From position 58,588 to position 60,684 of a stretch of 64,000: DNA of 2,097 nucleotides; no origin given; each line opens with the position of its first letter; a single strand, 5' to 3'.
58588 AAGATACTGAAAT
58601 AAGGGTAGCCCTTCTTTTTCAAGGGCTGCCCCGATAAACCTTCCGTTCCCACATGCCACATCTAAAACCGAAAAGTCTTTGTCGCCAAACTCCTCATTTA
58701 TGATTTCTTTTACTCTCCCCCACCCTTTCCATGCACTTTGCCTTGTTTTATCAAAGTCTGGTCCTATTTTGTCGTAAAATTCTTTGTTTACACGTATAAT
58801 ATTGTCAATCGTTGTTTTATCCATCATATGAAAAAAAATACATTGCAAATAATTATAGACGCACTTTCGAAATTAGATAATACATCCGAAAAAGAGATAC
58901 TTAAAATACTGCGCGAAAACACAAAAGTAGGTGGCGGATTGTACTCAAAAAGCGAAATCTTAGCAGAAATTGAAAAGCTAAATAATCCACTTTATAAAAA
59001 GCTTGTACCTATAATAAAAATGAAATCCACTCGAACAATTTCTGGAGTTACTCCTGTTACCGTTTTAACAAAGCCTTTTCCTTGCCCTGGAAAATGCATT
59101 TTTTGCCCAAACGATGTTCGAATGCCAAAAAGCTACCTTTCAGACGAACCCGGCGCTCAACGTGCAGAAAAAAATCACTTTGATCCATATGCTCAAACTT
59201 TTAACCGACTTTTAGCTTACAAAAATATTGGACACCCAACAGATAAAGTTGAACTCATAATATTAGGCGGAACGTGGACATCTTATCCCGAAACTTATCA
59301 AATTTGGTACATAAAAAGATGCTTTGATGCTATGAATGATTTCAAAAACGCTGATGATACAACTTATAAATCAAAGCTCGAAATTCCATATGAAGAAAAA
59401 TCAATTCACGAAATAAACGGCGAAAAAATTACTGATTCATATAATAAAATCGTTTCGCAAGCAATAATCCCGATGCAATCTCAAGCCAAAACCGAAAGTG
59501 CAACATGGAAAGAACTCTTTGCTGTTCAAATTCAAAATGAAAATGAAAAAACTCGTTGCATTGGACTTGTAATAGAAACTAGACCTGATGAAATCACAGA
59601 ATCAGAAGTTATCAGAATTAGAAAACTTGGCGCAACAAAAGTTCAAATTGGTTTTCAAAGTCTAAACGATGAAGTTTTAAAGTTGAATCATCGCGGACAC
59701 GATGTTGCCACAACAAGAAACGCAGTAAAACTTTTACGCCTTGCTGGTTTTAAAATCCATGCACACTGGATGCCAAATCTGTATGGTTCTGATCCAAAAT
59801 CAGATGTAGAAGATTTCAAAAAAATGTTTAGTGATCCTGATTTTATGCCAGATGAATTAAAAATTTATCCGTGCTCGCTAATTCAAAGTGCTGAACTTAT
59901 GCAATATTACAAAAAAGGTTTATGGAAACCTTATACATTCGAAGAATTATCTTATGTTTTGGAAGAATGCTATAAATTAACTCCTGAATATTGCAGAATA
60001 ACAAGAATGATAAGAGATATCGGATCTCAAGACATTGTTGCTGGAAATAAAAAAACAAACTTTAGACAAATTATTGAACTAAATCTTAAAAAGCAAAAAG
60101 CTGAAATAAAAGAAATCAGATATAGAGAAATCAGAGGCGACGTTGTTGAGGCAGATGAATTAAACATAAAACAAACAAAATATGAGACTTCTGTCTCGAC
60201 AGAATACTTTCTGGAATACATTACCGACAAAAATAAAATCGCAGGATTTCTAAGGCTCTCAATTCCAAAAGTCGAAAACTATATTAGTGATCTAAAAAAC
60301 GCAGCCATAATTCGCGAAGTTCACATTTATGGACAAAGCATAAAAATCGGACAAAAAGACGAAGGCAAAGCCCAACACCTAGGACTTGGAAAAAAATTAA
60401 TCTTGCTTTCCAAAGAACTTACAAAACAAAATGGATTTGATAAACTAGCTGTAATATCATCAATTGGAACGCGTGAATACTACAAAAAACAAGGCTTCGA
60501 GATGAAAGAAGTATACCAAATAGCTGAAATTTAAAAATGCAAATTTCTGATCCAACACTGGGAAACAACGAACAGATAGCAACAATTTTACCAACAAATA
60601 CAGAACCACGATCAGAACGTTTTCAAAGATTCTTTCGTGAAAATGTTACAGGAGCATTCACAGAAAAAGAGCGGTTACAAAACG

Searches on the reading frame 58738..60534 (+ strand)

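Call 70: search_protein_families(library=pfam, proteins=[window:58738-60534:+], max_evalue=0.00001)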
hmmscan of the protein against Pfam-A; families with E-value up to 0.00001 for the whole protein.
window:58738-60534:+ (598 aa): 2 families
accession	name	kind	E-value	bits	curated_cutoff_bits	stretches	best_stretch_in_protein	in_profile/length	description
PF16199.10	Radical_SAM_C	-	5e-16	59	31.9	1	371-451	1-84/85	Radical_SAM C-terminal domain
PF04055.27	Radical_SAM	-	1.3e-12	48.6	29.5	1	275-341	78-144/166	Radical SAM superfamily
